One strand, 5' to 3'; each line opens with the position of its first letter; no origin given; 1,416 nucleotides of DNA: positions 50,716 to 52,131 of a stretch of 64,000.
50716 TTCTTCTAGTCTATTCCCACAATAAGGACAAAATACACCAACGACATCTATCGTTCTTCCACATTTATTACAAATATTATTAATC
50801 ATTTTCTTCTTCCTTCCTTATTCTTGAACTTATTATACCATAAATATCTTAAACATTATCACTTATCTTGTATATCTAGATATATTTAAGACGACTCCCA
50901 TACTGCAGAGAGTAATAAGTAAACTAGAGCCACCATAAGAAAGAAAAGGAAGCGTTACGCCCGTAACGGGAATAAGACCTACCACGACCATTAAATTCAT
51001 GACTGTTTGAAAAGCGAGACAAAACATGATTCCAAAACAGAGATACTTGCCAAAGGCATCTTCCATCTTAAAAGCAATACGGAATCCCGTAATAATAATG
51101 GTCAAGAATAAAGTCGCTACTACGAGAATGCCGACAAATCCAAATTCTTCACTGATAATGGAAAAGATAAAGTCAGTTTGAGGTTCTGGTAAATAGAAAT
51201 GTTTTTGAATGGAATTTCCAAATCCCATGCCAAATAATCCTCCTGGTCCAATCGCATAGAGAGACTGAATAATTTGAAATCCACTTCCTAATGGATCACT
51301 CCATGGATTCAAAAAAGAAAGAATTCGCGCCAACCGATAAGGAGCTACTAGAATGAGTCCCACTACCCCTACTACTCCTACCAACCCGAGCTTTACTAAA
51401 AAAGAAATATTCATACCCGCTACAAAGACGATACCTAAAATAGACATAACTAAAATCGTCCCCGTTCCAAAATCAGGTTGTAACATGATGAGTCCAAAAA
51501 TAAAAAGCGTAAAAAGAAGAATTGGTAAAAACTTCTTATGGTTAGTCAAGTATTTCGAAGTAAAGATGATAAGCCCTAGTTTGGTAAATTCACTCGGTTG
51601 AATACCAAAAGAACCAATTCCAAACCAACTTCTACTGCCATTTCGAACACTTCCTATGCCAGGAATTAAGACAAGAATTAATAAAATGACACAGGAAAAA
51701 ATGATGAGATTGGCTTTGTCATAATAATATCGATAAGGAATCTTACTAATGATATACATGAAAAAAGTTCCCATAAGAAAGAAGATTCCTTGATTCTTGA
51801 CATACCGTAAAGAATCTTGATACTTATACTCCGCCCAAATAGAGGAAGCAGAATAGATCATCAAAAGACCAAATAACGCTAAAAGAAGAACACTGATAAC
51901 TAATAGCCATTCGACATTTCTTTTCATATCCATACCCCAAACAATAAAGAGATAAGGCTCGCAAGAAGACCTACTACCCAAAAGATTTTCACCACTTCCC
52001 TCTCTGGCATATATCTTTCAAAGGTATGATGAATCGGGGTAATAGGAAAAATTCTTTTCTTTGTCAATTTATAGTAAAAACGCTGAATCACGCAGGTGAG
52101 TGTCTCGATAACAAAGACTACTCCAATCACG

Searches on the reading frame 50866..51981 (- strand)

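Call 82: search_protein_families(library=pfam, proteins=[window:50866-51981:-], max_evalue=0.001)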
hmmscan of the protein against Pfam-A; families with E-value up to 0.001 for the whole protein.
window:50866-51981:- (372 aa): 1 family
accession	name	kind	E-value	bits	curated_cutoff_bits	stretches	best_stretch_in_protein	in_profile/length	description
PF01098.24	FTSW_RODA_SPOVE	-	8.5e-113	377.4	26.4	1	25-371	2-354/356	Cell cycle protein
